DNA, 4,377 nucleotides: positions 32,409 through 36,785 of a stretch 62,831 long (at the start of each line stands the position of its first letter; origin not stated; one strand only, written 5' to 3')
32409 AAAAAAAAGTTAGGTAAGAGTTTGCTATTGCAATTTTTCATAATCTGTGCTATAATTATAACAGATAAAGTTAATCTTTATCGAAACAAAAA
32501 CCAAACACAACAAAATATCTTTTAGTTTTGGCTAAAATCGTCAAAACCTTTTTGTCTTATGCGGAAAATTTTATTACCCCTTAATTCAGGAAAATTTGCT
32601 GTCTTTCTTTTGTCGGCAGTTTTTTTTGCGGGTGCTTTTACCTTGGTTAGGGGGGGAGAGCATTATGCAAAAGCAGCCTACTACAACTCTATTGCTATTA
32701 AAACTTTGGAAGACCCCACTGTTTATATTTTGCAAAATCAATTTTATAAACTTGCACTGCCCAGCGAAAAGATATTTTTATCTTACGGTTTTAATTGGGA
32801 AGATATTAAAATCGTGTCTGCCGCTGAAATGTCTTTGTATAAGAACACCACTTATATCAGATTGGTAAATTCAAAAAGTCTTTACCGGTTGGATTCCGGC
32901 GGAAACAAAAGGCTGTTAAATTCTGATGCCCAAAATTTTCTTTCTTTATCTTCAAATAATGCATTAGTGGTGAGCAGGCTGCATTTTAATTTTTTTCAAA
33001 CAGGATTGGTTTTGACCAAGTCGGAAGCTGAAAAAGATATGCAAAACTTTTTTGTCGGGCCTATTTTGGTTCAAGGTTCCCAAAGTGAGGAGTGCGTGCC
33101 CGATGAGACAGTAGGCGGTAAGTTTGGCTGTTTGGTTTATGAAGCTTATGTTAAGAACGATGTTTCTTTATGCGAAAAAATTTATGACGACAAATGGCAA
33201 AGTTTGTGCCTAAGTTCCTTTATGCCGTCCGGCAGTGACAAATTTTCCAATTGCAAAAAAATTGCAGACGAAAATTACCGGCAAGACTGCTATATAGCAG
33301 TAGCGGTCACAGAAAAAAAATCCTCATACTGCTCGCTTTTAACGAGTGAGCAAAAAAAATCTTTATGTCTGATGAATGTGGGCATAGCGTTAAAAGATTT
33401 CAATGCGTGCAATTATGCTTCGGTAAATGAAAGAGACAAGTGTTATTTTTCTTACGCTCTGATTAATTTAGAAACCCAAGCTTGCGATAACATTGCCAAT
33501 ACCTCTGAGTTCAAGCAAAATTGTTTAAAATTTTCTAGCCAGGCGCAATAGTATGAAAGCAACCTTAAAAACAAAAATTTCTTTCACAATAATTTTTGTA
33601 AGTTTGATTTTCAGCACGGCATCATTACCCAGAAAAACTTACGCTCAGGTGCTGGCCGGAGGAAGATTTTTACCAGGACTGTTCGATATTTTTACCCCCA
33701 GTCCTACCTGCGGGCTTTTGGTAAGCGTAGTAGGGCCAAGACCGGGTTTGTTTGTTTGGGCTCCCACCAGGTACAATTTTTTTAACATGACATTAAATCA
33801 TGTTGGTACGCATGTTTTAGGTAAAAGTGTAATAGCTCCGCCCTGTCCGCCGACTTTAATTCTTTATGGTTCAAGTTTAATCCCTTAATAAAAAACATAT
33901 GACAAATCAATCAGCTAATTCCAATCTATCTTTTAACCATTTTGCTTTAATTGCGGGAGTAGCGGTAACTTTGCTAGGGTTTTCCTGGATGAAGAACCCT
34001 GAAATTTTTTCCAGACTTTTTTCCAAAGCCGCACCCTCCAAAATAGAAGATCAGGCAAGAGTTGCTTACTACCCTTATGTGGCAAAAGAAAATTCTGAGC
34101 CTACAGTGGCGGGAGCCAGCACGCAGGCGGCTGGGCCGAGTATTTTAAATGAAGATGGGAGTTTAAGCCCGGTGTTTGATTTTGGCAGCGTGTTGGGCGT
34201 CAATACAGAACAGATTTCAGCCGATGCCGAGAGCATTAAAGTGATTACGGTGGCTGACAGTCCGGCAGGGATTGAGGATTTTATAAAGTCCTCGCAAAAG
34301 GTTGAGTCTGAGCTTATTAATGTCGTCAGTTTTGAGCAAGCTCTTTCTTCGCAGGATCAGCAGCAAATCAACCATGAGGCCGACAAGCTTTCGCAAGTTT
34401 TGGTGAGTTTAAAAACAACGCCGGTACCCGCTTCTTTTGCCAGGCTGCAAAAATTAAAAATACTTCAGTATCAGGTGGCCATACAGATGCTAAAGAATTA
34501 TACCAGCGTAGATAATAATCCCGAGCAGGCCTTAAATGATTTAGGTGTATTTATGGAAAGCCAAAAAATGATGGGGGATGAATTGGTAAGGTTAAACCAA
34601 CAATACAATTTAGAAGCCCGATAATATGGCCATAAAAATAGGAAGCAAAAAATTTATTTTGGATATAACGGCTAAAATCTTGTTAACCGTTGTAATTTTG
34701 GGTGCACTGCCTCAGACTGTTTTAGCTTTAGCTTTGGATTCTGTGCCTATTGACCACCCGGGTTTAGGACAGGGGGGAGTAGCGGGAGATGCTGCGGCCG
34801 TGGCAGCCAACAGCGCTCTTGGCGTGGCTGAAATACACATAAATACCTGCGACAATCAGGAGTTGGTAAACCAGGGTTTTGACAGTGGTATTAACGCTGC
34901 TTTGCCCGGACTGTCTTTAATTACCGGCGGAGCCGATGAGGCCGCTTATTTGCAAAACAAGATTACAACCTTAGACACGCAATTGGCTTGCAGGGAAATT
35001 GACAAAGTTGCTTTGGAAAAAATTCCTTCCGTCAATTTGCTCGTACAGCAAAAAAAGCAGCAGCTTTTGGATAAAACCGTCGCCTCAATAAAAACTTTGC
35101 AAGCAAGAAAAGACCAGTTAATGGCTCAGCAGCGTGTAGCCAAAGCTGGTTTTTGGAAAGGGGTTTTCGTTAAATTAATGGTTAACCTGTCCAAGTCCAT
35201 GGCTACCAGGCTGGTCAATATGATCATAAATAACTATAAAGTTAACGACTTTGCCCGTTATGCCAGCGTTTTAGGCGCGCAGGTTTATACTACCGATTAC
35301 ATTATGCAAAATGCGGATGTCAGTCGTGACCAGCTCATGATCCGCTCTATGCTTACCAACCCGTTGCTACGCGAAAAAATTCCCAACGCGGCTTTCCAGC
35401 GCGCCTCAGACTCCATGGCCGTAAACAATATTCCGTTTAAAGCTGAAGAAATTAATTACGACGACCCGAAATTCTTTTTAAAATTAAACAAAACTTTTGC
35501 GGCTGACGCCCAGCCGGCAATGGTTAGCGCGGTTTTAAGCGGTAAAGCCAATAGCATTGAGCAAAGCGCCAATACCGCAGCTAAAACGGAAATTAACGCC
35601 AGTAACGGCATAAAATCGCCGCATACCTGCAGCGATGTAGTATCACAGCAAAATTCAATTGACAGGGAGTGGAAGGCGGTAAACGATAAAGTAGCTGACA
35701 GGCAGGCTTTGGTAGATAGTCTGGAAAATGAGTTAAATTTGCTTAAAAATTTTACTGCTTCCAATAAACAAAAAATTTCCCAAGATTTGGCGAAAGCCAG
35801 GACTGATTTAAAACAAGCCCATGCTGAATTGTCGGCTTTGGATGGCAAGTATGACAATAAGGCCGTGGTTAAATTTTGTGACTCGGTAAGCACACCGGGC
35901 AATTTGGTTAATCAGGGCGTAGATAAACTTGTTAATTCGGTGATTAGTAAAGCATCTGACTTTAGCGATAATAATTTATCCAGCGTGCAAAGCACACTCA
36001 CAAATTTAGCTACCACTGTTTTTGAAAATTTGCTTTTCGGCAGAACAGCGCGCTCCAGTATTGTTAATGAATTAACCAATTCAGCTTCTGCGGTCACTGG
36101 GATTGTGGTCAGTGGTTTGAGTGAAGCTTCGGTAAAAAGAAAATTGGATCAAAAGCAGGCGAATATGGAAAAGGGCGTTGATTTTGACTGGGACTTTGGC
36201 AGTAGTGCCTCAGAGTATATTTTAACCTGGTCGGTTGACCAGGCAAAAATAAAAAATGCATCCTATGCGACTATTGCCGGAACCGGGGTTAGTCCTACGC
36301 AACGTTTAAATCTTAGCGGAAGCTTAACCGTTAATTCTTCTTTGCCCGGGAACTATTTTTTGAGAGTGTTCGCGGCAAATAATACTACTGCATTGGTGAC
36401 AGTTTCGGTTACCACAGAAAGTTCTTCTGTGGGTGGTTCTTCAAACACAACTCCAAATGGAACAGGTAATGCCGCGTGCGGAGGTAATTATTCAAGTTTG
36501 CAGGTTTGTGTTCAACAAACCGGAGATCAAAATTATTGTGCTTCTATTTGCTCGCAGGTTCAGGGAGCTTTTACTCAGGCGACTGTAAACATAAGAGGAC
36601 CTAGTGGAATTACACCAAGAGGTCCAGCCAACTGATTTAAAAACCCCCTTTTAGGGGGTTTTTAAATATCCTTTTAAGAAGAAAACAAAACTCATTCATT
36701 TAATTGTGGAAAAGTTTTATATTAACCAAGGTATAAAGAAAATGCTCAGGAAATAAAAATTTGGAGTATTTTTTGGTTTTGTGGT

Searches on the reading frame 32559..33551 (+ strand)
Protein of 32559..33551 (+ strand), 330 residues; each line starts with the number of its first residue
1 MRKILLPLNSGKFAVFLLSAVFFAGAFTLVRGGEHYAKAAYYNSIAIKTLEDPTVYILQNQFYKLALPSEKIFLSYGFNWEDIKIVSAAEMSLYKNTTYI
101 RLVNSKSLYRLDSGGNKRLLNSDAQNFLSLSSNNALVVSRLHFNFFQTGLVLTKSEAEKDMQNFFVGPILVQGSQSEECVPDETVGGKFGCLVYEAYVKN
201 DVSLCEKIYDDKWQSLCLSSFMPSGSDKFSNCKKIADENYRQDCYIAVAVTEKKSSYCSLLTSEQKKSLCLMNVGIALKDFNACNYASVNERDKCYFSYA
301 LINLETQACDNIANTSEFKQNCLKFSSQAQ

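Call 3: search_protein_families(library=pfam, proteins=[window:32559-33551:+], max_evalue=0.1)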
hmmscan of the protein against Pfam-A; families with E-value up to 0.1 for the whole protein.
window:32559-33551:+ (330 aa): 0 families

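Call 30: search_protein_families(library=ncbifam, proteins=[window:32559-33551:+], max_evalue=1)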
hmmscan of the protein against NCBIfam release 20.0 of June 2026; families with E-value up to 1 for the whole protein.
window:32559-33551:+ (330 aa): 0 families
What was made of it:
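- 32559..33551 (+): g1: 330-aa protein with an N-terminal signal or anchor and a Cys-rich repeat region. First gene of the upstream unit. No Pfam or NCBIfam hit (calls 3, 30).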

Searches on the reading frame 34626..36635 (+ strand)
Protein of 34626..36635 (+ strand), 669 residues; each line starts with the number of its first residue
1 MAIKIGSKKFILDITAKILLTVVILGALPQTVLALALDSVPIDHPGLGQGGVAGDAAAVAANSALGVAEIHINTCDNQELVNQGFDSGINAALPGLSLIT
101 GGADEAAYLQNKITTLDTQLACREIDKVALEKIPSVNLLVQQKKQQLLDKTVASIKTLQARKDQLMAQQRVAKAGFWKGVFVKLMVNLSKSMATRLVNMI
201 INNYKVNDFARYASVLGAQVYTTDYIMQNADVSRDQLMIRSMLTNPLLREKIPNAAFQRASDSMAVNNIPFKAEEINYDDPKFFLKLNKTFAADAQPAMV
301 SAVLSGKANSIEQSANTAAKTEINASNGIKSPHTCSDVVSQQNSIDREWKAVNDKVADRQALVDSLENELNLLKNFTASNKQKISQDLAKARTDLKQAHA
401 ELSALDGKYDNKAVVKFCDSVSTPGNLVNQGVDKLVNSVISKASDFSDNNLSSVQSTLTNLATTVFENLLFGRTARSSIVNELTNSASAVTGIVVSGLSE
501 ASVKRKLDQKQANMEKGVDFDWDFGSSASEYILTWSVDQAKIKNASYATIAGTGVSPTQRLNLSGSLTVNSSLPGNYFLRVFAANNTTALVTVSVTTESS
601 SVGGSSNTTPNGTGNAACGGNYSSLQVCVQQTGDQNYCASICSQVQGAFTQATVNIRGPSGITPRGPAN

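Call 3: search_protein_families(library=pfam, proteins=[window:34626-36635:+], max_evalue=0.1)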
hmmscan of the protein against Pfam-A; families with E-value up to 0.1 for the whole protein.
window:34626-36635:+ (669 aa): 0 families

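Call 30: search_protein_families(library=ncbifam, proteins=[window:34626-36635:+], max_evalue=1)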
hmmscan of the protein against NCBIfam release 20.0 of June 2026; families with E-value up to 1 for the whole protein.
window:34626-36635:+ (669 aa): 2 families
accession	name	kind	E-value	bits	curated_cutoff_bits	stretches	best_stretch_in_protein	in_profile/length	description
TIGR04527.1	mycoplas_twoTM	subfamily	0.044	13.5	125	1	340-464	47-158/248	MG_279/MG_280 family protein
NF003844.0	PRK05423.1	equivalog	0.082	12.8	122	0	339-378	19-58/110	DUF496 family protein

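Call 63: search_solved_structures(query=A8, max_evalue=1)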
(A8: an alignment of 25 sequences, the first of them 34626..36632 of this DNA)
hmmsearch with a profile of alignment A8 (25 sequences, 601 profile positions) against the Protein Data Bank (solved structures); distinct sequences matched with E-value up to 1: 5.
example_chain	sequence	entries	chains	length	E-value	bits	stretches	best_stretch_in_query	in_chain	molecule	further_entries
5oup_A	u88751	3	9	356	0.012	17.6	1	426-522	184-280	Perforin-like protein 1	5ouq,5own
2rck_A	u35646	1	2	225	0.11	14.4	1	475-578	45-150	Juvenile hormone binding protein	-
1ozf_A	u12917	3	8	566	0.28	13.1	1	408-545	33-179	Acetolactate synthase, catabolic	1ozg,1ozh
5d6r_B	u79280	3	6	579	0.29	13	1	408-545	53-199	Acetolactate synthase, catabolic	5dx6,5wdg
2jee_A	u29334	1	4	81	0.98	11.3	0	102-163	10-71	CELL DIVISION PROTEIN ZAPB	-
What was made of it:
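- Tried and rejected: A weak profile hit of g4 to a perforin-like (MACPF) protein (E=0.012, call 63) suggested a pore-former.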

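Call 65: find_homologous_proteins(query=window:34626-36635:+, max_evalue=0.001)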
Query window:34626-36635:+ (669 aa): 2 proteins with E <= 0.001 among 8000 candidates.
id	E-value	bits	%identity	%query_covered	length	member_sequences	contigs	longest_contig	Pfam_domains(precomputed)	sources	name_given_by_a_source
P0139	0.0e+0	1437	100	100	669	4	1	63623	-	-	-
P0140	1.5e-269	914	64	100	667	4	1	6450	-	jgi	jgi:hypothetical protein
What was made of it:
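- Tried and rejected: find_homologous_proteins on g4 returned only one homologue, because the word filter saturated (call 65).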

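Call 77: search_protein_representatives(protein=window:34626-36635:+)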
Query: 669 residues. Proteins with E-value up to 0.001 (for the whole library): 141; up to 1e-10: 126; up to 1e-30: 58. The best 141 are listed.
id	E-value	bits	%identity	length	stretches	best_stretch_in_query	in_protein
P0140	4.9e-270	913.8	65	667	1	4-667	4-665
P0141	7.0e-101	355.2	35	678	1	17-658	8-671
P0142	1.0e-92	328.3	35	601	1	33-588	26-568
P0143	1.1e-84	301.8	33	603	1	21-598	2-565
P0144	3.9e-81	290.0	36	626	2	93-595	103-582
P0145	3.4e-80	286.9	34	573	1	92-564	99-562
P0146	8.3e-79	282.3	31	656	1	19-666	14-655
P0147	1.3e-77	278.4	34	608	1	24-589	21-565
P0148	6.0e-77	276.2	33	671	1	15-666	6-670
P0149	1.1e-75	272.0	31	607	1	18-596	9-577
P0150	1.7e-75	271.4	32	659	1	86-601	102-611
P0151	4.8e-72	260.0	32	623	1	19-615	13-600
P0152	2.3e-71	257.8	33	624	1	19-503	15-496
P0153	5.6e-68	246.6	30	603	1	9-601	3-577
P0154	1.3e-63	232.2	31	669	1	4-666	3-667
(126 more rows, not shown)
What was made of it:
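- Tried and rejected: The exhaustive representative search was needed instead (call 77).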

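Call 80: find_encoding_contigs(protein=P0140, flank=6500, max_places=3)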
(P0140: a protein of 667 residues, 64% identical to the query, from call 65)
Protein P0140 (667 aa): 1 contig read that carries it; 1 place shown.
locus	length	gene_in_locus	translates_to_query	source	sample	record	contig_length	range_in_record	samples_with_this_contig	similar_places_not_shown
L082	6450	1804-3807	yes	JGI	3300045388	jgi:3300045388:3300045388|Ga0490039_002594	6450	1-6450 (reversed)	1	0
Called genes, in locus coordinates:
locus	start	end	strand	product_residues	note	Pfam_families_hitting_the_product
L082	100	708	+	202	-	-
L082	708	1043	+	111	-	-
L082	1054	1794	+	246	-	-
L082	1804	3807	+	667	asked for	-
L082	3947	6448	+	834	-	?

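Call 92: predict_structure(alignment_id=A10)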
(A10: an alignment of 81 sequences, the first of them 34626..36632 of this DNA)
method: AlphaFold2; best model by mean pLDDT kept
length: 669 residues; sequences in the alignment: 81
mean_pLDDT: 81.2   pTM: 0.52
mean pLDDT of the five models: 81.2, 80.3, 80.0, 78.6, 78.5
residues with pLDDT >= 90: 330; 70-90: 177; 50-70: 97; < 50: 65
segments of 3 or more residues with pLDDT < 50: 1-3, 29-44, 485-497, 603-612, 614-616, 645-655, 664-667
pLDDT, mean of each block of 10 residues (from residue 1): 53 83 68 43 52 83 94 94 81 67 83 94 96 92 96 96 91 75 68 73 85 91 95 96 93 93 88 85 90 94 96 95 89 83 94 96 96 92 97 96 93 87 66 74 67 68 61 56 46 46 85 95 91 97 97 95 97 94 94 91 45 49 84 86 52 49 49
secondary structure, 60 per line:
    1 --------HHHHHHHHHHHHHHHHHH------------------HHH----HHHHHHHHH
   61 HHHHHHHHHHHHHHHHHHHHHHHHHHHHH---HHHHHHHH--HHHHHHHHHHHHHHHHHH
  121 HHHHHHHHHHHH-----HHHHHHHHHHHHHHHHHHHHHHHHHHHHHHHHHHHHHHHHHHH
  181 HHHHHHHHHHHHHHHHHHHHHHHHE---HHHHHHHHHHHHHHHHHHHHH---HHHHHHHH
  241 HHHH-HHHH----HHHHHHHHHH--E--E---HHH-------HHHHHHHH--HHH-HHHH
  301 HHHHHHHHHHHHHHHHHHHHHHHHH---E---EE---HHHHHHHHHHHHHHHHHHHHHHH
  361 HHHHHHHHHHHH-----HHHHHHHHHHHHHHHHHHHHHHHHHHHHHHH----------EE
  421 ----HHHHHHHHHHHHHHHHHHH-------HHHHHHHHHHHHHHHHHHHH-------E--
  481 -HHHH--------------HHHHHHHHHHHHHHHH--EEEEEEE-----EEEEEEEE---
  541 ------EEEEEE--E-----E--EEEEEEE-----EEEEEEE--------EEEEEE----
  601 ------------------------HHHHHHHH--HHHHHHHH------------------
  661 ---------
elements in order (helices of 4 or more, strands of 3 or more residues): H9-26 H52-89 H93-100 H103-132 H138-204 H209-229 H233-244 H246-249 H254-263 H283-290 H297-325 H338-372 H378-408 H425-443 H451-470 H482-485 H500-515 E518-524 E530-537 E547-552 E564-570 E576-582 E591-596 H625-632 H635-642
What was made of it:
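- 34626..36635 (+): g4: 669-aa surface protein with an N-terminal anchor, a long alpha-helical bundle and a C-terminal Ig-like sandwich. It has no structural relative in the PDB. AF2 model with pLDDT 81; helices up to 67 residues; beta-sandwich at residues 518-596 (call 92).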

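Call 94: fold_search(model_id=the predicted structure, library=pdb)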
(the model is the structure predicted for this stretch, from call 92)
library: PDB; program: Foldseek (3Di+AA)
matches with E <= 10: 297; with E <= 0.001: 0
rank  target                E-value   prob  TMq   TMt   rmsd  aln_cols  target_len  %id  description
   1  8t13_A                7.9e-02  0.28  0.09  0.17  23.1       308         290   11  Cryo-EM structure of DENV2 NS5 in complex with human STAT2 with the N-terminal domain of STAT2 disordered (released 2024-01-17)
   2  5c5b_D                1.1e-01  0.41  0.13  0.22  34.7       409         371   12  Crystal Structure of Human APPL BAR-PH Heterodimer (released 2016-06-22)
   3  4h8s_D                1.3e-01  0.38  0.13  0.21  35.5       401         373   11  Crystal structure of human APPL2BARPH domain (released 2012-10-17)
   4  7znn_D                1.5e-01  0.41  0.10  0.14  25.6       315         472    8  Cryo-EM structure of RCMV-E E27 bound to human DDB1 (deltaBPB) and full-length rat STAT2 (released 2022-11-09)
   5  4h8s_C                1.6e-01  0.35  0.13  0.22  33.6       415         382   10  Crystal structure of human APPL2BARPH domain (released 2012-10-17)
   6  6mof_B                1.8e-01  0.89  0.09  0.22   6.8        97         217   15  Monomeric DARPin G2 complex with EpoR (released 2019-06-05)
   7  6qd6_I                3.5e-01  0.11  0.12  0.16  24.1       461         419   11  Molecular scaffolds expand the nanobody toolkit for cryo-EM applications: crystal structure of Mb-cHopQ-Nb207 (released 2019-12-18)
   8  2elb                  3.9e-01  0.23  0.12  0.22  31.3       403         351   11  Crystal Structure of the BAR-PH domain of human APPL1 (released 2007-05-29)
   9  2ox5_B                4.7e-01  0.96  0.10  0.48   3.6        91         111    8  The SoxYZ complex of Paracoccus pantotrophus (released 2007-05-22)
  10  4ckg_A                5.4e-01  0.13  0.10  0.16  34.6       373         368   10  Helical reconstruction of ACAP1(BAR-PH domain) decorated membrane tubules by cryo-electron microscopy (released 2014-10-15)
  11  9mcx_C                6.3e-01  0.80  0.09  0.29   4.6        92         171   12  CRYSTAL STRUCTURE OF HUMAN IGG1 FC FRAGMENT-FC-GAMMA RECEPTOR IIA COMPLEX H131 VARIANT (released 2025-12-03)
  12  5c22_A                6.3e-01  0.54  0.11  0.27  27.5       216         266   10  Crystal structure of Zn-bound HlyD from E. coli (released 2016-02-17)
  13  2oxh_F                6.6e-01  0.91  0.09  0.46   4.0        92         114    9  The SOXYZ Complex of Paracoccus Pantotrophus (released 2007-05-22)
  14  2ox5_F                6.6e-01  0.85  0.09  0.43   5.8        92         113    8  The SoxYZ complex of Paracoccus pantotrophus (released 2007-05-22)
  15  4jmh_A                6.9e-01  0.84  0.10  0.27   5.0        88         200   12  Crystal structure of synthetic protein in complex with double pY peptide (released 2014-04-23)
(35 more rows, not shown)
